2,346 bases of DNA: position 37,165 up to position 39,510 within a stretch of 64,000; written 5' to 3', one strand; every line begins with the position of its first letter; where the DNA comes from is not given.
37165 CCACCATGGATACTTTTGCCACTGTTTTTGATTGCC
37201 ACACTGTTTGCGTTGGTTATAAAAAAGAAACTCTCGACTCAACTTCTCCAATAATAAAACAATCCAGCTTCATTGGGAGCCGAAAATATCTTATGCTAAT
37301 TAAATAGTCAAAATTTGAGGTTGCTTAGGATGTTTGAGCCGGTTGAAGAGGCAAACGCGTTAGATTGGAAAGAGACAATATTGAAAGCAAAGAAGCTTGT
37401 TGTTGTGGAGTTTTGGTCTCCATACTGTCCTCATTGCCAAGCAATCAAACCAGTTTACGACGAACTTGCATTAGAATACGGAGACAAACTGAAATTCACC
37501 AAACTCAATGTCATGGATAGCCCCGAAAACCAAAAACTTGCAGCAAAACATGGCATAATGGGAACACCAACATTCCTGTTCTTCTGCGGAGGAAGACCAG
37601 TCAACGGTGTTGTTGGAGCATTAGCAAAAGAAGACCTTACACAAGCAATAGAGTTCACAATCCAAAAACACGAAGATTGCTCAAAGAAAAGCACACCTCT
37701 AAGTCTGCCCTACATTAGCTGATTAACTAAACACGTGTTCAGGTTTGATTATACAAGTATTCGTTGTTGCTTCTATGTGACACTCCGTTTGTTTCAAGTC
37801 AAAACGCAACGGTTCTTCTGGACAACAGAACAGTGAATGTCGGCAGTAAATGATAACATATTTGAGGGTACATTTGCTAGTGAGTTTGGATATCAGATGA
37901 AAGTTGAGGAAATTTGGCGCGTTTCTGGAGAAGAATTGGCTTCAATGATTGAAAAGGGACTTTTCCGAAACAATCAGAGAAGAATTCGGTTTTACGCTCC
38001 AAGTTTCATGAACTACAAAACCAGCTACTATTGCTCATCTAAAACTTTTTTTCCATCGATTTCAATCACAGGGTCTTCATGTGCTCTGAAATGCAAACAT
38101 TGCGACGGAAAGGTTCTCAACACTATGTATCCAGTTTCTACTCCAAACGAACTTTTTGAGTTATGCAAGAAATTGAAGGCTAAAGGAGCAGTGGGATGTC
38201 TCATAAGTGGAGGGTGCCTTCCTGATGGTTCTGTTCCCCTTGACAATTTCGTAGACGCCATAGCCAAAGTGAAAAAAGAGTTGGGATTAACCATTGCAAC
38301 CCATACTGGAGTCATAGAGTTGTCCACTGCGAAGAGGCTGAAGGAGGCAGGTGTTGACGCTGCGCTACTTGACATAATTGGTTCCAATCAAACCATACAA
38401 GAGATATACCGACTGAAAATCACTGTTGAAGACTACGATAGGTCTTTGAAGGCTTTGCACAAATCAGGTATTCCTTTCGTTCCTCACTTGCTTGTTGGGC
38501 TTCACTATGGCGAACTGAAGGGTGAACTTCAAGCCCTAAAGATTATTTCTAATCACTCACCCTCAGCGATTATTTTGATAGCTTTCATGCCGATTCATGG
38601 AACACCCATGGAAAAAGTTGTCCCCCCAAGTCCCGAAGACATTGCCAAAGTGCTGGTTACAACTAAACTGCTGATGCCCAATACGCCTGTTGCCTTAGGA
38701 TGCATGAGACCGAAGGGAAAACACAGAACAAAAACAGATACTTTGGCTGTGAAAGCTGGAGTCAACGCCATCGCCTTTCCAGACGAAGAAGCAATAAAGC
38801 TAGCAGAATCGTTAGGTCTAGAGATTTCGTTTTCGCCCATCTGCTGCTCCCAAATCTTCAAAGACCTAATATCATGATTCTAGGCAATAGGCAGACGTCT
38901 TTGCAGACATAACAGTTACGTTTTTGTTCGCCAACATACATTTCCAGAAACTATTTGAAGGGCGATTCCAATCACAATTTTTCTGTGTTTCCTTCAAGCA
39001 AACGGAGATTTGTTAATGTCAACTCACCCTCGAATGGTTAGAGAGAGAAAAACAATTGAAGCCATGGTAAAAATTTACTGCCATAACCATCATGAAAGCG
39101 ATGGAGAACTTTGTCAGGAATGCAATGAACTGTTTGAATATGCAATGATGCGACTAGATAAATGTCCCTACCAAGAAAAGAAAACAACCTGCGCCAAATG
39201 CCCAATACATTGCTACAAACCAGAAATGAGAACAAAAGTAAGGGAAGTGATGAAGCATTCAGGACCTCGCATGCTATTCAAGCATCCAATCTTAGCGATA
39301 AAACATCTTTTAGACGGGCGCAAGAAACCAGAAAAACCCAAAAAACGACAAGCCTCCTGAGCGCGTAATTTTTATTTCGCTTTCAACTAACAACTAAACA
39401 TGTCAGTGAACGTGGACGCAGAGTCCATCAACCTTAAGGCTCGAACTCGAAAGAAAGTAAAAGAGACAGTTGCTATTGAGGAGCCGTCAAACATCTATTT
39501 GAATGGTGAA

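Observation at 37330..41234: Two lipoyl-synthase-like radical SAM genes bracket a YgbA-like Cys-rich protein and an FdhD-like sulfurtransferase, preceded by thioredoxin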

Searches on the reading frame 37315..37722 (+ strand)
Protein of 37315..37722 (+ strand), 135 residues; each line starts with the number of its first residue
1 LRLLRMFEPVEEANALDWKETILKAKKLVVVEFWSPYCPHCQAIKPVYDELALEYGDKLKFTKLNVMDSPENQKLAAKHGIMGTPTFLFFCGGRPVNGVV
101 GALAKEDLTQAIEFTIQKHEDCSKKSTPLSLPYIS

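Call 3: search_protein_families(library=pfam, proteins=[window:37315-37722:+], max_evalue=0.01)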
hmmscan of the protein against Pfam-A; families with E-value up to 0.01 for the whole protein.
window:37315-37722:+ (135 aa): 8 families
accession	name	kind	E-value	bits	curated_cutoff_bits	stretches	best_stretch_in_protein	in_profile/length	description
PF00085.26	Thioredoxin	-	1.5e-24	86.4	23.5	1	12-113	4-102/103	Thioredoxin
PF13098.12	Thioredoxin_2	-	8.3e-11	42.6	27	1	24-111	3-103/104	Thioredoxin-like domain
PF01323.26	DSBA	-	5.4e-06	26.8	25.6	0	30-62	2-33/191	DSBA-like thioredoxin domain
PF13462.12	Thioredoxin_4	-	9.7e-05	23.1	23.2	1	27-72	14-61/165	Thioredoxin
PF13905.12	Thioredoxin_8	-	0.00016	22.4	27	0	27-57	2-32/94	Thioredoxin-like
PF13192.12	Thioredoxin_3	-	0.0036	17.8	24.8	1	34-87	6-53/76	Thioredoxin domain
PF13743.12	Thioredoxin_5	-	0.0064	16.7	27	0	33-65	3-35/186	Thioredoxin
PF13728.12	TraF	-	0.0087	16.3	23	0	27-90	130-199/224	F plasmid transfer operon protein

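Call 4: search_protein_families(library=ncbifam, proteins=[window:37315-37722:+], max_evalue=0.01)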
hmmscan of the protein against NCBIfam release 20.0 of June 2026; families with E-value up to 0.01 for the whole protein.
window:37315-37722:+ (135 aa): 14 families
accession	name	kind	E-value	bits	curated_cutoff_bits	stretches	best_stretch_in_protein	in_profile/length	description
TIGR01068.1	thioredoxin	equivalog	5.5e-22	77.8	96.8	1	17-113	5-98/101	thioredoxin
NF047697.1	ThioredTrxAClost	equivalog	7.1e-20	71.2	140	1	17-118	8-103/105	thioredoxin TrxA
NF006898.0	PRK09381.1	equivalog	5.2e-18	65.4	138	1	20-112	15-104/109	thioredoxin TrxA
NF008229.0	PRK10996.1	equivalog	7.5e-17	61.4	125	1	20-113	46-136/141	thioredoxin TrxC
TIGR01130.1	ER_PDI_fam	subfamily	1.2e-15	58.1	344.25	1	17-105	10-97/476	protein disulfide-isomerase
TIGR01126.1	pdi_dom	equivalog_domain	3.2e-15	56.3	107.2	1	18-106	6-95/105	protein disulfide-isomerase domain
TIGR00411.1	redox_disulf_1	equivalog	3.2e-12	46.3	92.75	1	33-113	6-79/82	MJ0307 family thioredoxin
TIGR00385.1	dsbE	subfamily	0.00015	21.4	123.15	1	20-54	57-91/173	DsbE family thiol:disulfide interchange protein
TIGR00424.1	APS_reduc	equivalog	0.00019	20.2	553.2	1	26-91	372-437/464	5'-adenylylsulfate reductase, thioredoxin-independent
NF041202.1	StoA_CxxC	exception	0.00021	21.2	210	1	13-74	38-100/163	endospore biogenesis thiol-disulfide oxidoreductase StoA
TIGR02187.2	PDO_seleno_TRX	equivalog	0.00049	19.5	185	1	27-112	129-206/209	protein disulfide oxidoreductase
NF001419.0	PRK00293.1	subfamily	0.0011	17.6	330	1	6-112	456-569/574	protein-disulfide reductase DsbD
TIGR01295.2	PedC_BrcD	equivalog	0.0022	17.9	120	0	37-103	66-142/152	PedC/BrcD family bacteriocin maturation disulfide isomerase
NF047695.1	ThlDiSintDsbAHaem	equivalog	0.0077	15.6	290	0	25-47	37-59/206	thiol:disulfide interchange protein DsbA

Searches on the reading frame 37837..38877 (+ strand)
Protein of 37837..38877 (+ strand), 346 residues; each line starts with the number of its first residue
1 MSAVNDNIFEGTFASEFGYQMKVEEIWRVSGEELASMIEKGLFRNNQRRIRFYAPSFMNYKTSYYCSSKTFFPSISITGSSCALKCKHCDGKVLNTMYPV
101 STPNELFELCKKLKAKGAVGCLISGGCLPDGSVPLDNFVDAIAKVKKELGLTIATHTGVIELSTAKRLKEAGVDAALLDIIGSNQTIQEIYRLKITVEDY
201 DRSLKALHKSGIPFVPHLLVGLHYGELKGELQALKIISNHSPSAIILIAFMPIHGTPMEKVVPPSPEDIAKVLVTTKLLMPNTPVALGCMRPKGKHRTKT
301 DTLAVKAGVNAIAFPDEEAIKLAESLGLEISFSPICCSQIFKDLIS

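Call 3: search_protein_families(library=pfam, proteins=[window:37837-38877:+], max_evalue=0.01)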
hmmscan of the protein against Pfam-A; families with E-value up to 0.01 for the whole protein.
window:37837-38877:+ (346 aa): 2 families
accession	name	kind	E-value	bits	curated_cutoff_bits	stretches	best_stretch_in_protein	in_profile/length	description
PF04055.27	Radical_SAM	-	6.4e-17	62.7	29.5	1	78-223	3-152/166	Radical SAM superfamily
PF06968.18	BATS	-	6.6e-05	23.4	22.2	1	250-313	5-62/88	Biotin and Thiamin Synthesis associated domain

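Call 4: search_protein_families(library=ncbifam, proteins=[window:37837-38877:+], max_evalue=0.01)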
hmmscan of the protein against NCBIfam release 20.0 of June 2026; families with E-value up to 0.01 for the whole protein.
window:37837-38877:+ (346 aa): 23 families
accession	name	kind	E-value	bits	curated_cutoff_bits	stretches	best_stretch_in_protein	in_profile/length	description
NF053742.1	LipS1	equivalog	1.4e-75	254.4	230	1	71-337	6-268/268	LipS1 family lipoyl synthase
TIGR00433.2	bioB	equivalog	1.6e-16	60.4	225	1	76-313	45-282/307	biotin synthase BioB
TIGR03910.1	pyrrolys_PylB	equivalog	5.7e-10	38.6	348.2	1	67-283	51-271/347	methylornithine synthase PylB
TIGR02495.1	NrdG2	equivalog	1.3e-08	34.4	131.15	1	79-214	23-157/193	anaerobic ribonucleoside-triphosphate reductase activating protein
NF053743.1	LipS2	equivalog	1.6e-07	31.1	270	1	137-280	91-232/292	LipS2 family lipoyl synthase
TIGR03956.1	rSAM_HydE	equivalog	1.8e-07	30.7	254.6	1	62-298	39-281/340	[FeFe] hydrogenase H-cluster radical SAM maturase HydE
TIGR03957.1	rSAM_HmdB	equivalog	1.6e-06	27.6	320.9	1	138-286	107-256/317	5,10-methenyltetrahydromethanopterin hydrogenase cofactor biosynthesis protein HmdB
TIGR01212.1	TIGR01212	equivalog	8.8e-06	25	180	1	184-261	150-226/302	tRNA modification radical SAM protein MnmL/YtqA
NF006308.0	PRK08508.1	equivalog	4.7e-05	22.7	377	1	74-313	8-248/279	biotin synthase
NF045502.1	variant_rSAM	domain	8.4e-05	21.7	125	0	101-176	167-248/357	radical SAM protein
TIGR04545.1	rSAM_ahbD_hemeb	equivalog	0.00012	21.6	500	1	80-214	8-141/339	heme b synthase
TIGR04103.1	rSAM_nif11_3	equivalog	0.00033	19.4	725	1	81-215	14-145/412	nif11-class peptide radical SAM maturase 3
TIGR04054.1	rSAM_NirJ1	equivalog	0.00035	19.3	650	1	79-183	43-145/387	putative heme d1 biosynthesis radical SAM protein NirJ1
TIGR03699.1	menaquin_MqnC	equivalog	0.00072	18.5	428.1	1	81-254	50-236/342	cyclic dehypoxanthinyl futalosine synthase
NF001199.0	PRK00164.2-1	equivalog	0.0012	18.1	231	1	75-207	16-142/308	GTP 3',8-cyclase MoaA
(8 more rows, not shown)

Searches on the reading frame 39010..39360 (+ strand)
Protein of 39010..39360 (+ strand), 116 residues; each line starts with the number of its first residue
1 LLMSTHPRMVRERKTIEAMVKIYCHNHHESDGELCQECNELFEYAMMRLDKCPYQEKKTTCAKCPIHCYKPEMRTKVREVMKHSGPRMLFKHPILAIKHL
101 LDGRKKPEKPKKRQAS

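Call 3: search_protein_families(library=pfam, proteins=[window:39010-39360:+], max_evalue=0.01)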
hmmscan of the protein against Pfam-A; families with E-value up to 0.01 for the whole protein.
window:39010-39360:+ (116 aa): 1 family
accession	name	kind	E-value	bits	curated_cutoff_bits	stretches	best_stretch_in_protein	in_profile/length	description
PF11756.13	YgbA_NO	-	7.1e-46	155.4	25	1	8-109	2-103/106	Nitrous oxide-stimulated promoter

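Call 4: search_protein_families(library=ncbifam, proteins=[window:39010-39360:+], max_evalue=0.01)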
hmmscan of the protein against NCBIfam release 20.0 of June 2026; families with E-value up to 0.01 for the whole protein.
window:39010-39360:+ (116 aa): 7 families
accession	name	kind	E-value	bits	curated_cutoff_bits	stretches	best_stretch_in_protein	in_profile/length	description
NF007715.0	PRK10410.1-3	equivalog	1.6e-45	154.3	179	1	8-113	10-118/132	nitrous oxide-stimulated promoter family protein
NF007714.0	PRK10410.1-2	equivalog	1.4e-39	134.9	88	1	3-102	3-103/103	nitrous oxide-stimulated promoter family protein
NF007716.0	PRK10410.1-4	equivalog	6.4e-32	110.2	172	1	7-114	4-111/114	nitrous oxide-stimulated promoter family protein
NF007717.0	PRK10410.2-1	equivalog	6.3e-30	104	241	1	11-114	12-114/141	nitrous oxide-stimulated promoter family protein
NF007713.0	PRK10410.1-1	equivalog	2.9e-26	92.3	234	1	7-113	4-110/117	nitrous oxide-stimulated promoter family protein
NF007719.0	PRK10410.2-3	equivalog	2e-16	59.9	211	1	17-102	2-86/103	nitrous oxide-stimulated promoter family protein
NF007718.0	PRK10410.2-2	equivalog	8e-15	55.1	148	1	33-89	50-105/118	nitrous oxide-stimulated promoter family protein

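Call 30: search_solved_structures(query=window:39010-39360:+, max_evalue=1, show_alignments=2)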
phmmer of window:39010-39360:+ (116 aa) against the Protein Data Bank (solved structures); distinct sequences matched with E-value up to 1: 0.

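Call 31: find_homologous_proteins(query=window:39010-39360:+, max_evalue=1e-8)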
Query window:39010-39360:+ (116 aa): 363 proteins with E <= 1e-8 among 364 candidates; the best 120 are listed.
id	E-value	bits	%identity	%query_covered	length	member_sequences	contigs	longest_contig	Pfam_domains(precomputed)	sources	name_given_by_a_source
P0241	3.3e-63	229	87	88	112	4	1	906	PF11756.14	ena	-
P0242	7.0e-61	221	88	95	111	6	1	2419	PF11756.14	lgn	-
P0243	2.8e-58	213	80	88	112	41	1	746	PF11756.14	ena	-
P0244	5.0e-58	212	84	95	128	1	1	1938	PF11756.14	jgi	jgi:hypothetical protein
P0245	1.3e-56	208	84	96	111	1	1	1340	PF11756.14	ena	-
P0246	2.5e-55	204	76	87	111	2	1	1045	PF11756.14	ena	-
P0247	5.8e-55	202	78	97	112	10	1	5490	PF11756.14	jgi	-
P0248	6.4e-55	202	80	94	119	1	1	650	PF11756.14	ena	-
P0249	2.9e-54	200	77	96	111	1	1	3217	PF11756.14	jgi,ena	-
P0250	4.2e-54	200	76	96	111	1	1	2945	PF11756.14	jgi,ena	-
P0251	1.1e-53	198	76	97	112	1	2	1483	PF11756.14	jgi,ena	-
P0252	1.4e-52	195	76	96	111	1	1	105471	PF11756.14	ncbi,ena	ncbi:nitrous oxide-stimulated promoter family protein [Thermoproteota archaeon]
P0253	3.8e-52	193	77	96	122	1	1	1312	PF11756.14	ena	-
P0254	7.6e-51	189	71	99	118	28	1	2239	PF11756.14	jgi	-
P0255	1.0e-49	185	81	85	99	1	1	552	PF11756.14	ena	-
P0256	2.6e-49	184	69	99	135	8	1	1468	PF11756.14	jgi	-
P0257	2.7e-48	181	67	97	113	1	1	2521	PF11756.14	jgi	jgi:hypothetical protein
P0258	1.3e-47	179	71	88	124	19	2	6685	PF11756.14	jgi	-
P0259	1.7e-47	178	68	92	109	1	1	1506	PF11756.14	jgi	jgi:hypothetical protein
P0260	2.4e-47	178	68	91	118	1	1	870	PF11756.14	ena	-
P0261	4.1e-46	174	70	88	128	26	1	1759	PF11756.14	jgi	jgi:hypothetical protein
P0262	6.4e-46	173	69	88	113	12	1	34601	PF11756.14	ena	-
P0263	2.2e-45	172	67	92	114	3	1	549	PF11756.14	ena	-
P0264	8.7e-45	170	63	96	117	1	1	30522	PF11756.14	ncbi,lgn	-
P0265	1.6e-44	169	65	91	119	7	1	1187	PF11756.14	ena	-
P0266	4.3e-44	167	72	87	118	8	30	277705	PF11756.14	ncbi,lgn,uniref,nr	ncbi:nitrous oxide-stimulated promoter family protein [Anaerolinea sp.]|uniref:nitrous oxide-stimula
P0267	6.2e-44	167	65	95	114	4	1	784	PF11756.14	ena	-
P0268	6.7e-44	167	66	92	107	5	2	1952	PF11756.14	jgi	-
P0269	1.0e-43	166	68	95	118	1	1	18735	PF11756.14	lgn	-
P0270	1.3e-43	166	67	94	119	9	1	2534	PF11756.14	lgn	-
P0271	1.4e-43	166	66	92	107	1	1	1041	PF11756.14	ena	-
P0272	1.9e-43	165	65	92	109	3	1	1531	PF11756.14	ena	-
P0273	5.7e-43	164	68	83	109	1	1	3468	PF11756.14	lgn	-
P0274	9.0e-43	163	64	91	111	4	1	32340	PF11756.14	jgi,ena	-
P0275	9.5e-43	163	67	92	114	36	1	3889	PF11756.14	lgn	-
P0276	1.0e-42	163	61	94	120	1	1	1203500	PF11756.14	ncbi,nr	ncbi:MAG: nitrous oxide-stimulated promoter family protein [Candidatus Bathyarchaeota archaeon]|nr:M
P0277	1.4e-42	163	65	90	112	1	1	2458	PF11756.14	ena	-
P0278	1.4e-42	162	63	91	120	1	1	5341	PF11756.14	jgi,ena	jgi:hypothetical protein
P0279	2.2e-42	162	65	91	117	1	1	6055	PF11756.14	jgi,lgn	jgi:predicted amidophosphoribosyltransferase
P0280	2.8e-42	162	63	91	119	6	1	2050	PF11756.14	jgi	-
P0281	3.5e-42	161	63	87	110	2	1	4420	PF11756.14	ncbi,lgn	ncbi:MAG: nitrous oxide-stimulated promoter family protein [Candidatus Hermodarchaeota archaeon]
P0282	5.1e-42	161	65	87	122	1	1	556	PF11756.14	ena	-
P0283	6.5e-42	160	60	93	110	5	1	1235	PF11756.14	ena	-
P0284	9.2e-42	160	59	96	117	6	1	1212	PF11756.14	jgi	-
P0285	9.4e-42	160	63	94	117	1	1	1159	PF11756.14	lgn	-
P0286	1.1e-41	160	59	99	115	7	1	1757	PF11756.14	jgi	jgi:hypothetical protein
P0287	1.5e-41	159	63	97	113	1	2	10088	PF11756.14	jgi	-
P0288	1.5e-41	159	61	97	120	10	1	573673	PF11756.14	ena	-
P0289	1.5e-41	159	66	91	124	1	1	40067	PF11756.14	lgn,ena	-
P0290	2.7e-41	158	64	84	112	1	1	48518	PF11756.14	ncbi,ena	-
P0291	3.1e-41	158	64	94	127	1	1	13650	PF11756.14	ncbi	-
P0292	3.1e-41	158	63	86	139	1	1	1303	PF11756.14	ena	-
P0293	3.3e-41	158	65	95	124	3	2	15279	PF11756.14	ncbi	-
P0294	3.4e-41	158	66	85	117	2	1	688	PF11756.14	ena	-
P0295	4.1e-41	158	62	88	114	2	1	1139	PF11756.14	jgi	jgi:hypothetical protein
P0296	6.2e-41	157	68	88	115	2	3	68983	PF11756.14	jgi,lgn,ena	jgi:hypothetical protein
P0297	1.1e-40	156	60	95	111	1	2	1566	PF11756.14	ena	-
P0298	1.3e-40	156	60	96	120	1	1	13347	PF11756.14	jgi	-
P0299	1.4e-40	156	62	89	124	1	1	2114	PF11756.14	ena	-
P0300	1.4e-40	156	63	86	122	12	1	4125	PF11756.14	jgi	-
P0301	1.5e-40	156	63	89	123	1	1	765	PF11756.14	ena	-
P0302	1.7e-40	156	64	96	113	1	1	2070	PF11756.14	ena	-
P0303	1.9e-40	156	58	99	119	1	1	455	PF11756.14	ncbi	-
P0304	2.5e-40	155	61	86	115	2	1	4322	PF11756.14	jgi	jgi:hypothetical protein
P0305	2.5e-40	155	67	88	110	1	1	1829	PF11756.14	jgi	jgi:predicted amidophosphoribosyltransferase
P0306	3.2e-40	155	63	91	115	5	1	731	PF11756.14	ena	-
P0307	3.4e-40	155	62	91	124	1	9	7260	PF11756.14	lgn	-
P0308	4.2e-40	155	63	91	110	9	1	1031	PF11756.14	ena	-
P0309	4.4e-40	154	65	92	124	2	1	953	PF11756.14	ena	-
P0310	4.6e-40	154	61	89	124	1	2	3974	PF11756.14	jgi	jgi:hypothetical protein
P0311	5.4e-40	154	63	86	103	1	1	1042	PF11756.14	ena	-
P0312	6.3e-40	154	53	97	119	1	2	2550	PF11756.14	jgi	jgi:hypothetical protein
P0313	7.7e-40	154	62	92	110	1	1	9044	PF11756.14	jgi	jgi:hypothetical protein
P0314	8.1e-40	154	59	96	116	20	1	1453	PF11756.14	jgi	-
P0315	8.7e-40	153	60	91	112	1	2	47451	PF11756.14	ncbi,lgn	-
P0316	1.2e-39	153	63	91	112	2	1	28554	PF11756.14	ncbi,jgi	ncbi:MAG: nitrous oxide-stimulated promoter family protein [Candidatus Hodarchaeales archaeon]|jgi:h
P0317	1.3e-39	153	57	95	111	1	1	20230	PF11756.14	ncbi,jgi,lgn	-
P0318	1.9e-39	152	59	91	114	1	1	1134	PF11756.14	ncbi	-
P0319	2.7e-39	152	66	87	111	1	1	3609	PF11756.14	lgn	-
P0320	3.1e-39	152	58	94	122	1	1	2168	PF11756.14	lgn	-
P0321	3.5e-39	152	64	90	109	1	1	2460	PF11756.14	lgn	-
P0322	4.0e-39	151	61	94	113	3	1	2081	PF11756.14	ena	-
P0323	4.1e-39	151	60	94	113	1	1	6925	PF11756.14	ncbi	ncbi:MAG: nitrous oxide-stimulated promoter family protein [Promethearchaeota archaeon]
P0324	4.2e-39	151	59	92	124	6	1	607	PF11756.14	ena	-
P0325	5.4e-39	151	62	85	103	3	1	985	PF11756.14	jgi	jgi:predicted amidophosphoribosyltransferase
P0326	5.4e-39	151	61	98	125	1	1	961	PF11756.14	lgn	-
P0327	6.3e-39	151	65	85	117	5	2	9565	PF11756.14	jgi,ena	jgi:predicted amidophosphoribosyltransferase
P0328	7.5e-39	150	64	85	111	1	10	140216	PF11756.14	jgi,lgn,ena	jgi:hypothetical protein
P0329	7.5e-39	150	60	88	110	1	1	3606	PF11756.14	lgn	-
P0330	8.3e-39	150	64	84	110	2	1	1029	PF11756.14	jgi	jgi:predicted amidophosphoribosyltransferase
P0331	8.5e-39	150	59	94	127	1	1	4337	PF11756.14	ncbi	-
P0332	8.5e-39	150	59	94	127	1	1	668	PF11756.14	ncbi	-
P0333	1.2e-38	150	59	91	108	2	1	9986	PF11756.14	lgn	-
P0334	1.2e-38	150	57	97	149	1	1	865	PF11756.14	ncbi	-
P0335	1.2e-38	150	63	90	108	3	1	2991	PF11756.14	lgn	-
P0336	1.3e-38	150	62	90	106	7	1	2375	PF11756.14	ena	-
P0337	1.3e-38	150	60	99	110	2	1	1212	PF11756.14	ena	-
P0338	1.5e-38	150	62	94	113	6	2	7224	PF11756.14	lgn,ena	-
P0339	1.5e-38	150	65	89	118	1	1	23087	PF11756.14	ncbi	-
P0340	1.7e-38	149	58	94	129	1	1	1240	PF11756.14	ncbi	-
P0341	2.1e-38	149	62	98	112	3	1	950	PF11756.14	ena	-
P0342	2.1e-38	149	58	80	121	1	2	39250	PF11756.14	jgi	jgi:hypothetical protein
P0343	2.2e-38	149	60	88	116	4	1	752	PF11756.14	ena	-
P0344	2.3e-38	149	58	96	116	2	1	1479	PF11756.14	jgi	jgi:predicted amidophosphoribosyltransferase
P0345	2.7e-38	149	58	94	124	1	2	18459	PF11756.14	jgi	jgi:hypothetical protein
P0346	2.8e-38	149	62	88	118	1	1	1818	PF11756.14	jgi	jgi:hypothetical protein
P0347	2.8e-38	149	58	90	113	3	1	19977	PF11756.14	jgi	-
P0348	3.0e-38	149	59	91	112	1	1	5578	PF11756.14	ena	-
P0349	4.3e-38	148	59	89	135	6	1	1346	PF11756.14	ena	-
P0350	4.5e-38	148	61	86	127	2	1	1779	PF11756.14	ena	-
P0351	4.7e-38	148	57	95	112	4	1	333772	PF11756.14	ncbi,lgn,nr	ncbi:MAG: nitrous oxide-stimulated promoter family protein [Anaerolineaceae bacterium]|nr:nitrous ox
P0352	8.8e-38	147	58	94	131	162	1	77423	PF11756.14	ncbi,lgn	-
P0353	9.6e-38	147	55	93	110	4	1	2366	PF11756.14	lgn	-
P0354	9.8e-38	147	57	94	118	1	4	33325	PF11756.14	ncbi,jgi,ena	-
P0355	1.1e-37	147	66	81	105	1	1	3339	PF11756.14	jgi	jgi:hypothetical protein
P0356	1.2e-37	147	60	91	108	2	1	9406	PF11756.14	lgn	-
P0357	1.2e-37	147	58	91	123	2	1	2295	PF11756.14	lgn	-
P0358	1.6e-37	146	60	94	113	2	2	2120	PF11756.14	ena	-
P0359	1.7e-37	146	58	93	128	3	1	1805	PF11756.14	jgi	jgi:hypothetical protein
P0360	1.8e-37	146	56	97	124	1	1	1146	PF11756.14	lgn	-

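Call 34: find_related_loci(query=A2, collection=metagenome_contigs, flank=6000)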
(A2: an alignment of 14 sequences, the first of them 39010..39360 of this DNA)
Query A2 (116 aa) in metagenome_contigs; peptide patterns used: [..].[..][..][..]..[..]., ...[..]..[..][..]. (x = any residue, [..] = any of these).
600 stretches matched a pattern (row limit reached: there are more); 592 encode a relative of the query (tblastn E <= 1e-3); the best 80 are kept; 80 distinct loci.
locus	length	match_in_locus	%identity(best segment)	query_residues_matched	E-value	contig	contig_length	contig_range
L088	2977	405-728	72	2-109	9e-53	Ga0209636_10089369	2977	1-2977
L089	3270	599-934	71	2-112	9e-51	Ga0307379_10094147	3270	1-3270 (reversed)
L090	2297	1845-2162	68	1-106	2e-49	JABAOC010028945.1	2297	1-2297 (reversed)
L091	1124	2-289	72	18-113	4e-49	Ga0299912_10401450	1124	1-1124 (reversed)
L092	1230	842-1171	64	5-113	8e-49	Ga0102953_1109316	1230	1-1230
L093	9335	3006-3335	61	3-112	1e-46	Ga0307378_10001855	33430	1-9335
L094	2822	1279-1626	60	1-116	3e-46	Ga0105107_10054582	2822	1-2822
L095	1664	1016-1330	62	2-106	2e-46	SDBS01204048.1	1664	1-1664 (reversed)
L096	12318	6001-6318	61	1-106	4e-45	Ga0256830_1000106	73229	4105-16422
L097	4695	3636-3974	60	5-115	4e-45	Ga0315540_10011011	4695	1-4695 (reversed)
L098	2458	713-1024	63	6-108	6e-45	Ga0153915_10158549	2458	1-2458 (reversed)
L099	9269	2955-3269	66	1-103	2e-44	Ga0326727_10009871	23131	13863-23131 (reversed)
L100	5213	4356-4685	56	4-113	1e-43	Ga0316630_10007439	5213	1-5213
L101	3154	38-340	61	7-106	2e-43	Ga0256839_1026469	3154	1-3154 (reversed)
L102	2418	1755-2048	62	6-103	2e-43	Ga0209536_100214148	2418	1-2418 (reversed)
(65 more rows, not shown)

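Call 61: predict_structure(alignment_id=A3)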
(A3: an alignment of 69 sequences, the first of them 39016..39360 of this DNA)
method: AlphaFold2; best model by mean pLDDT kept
length: 114 residues; sequences in the alignment: 69
mean_pLDDT: 88.9   pTM: 0.81
mean pLDDT of the five models: 88.9, 87.4, 86.9, 86.6, 85.8
residues with pLDDT >= 90: 78; 70-90: 28; 50-70: 5; < 50: 3
segments of 3 or more residues with pLDDT < 50: 112-114
pLDDT, mean of each block of 10 residues (from residue 1): 87 96 87 95 95 89 89 95 95 93 74 46
secondary structure, 60 per line:
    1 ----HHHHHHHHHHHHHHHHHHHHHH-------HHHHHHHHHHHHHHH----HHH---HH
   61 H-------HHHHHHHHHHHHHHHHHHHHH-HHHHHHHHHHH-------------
elements in order: H5-26 H34-48 H69-89 H91-101
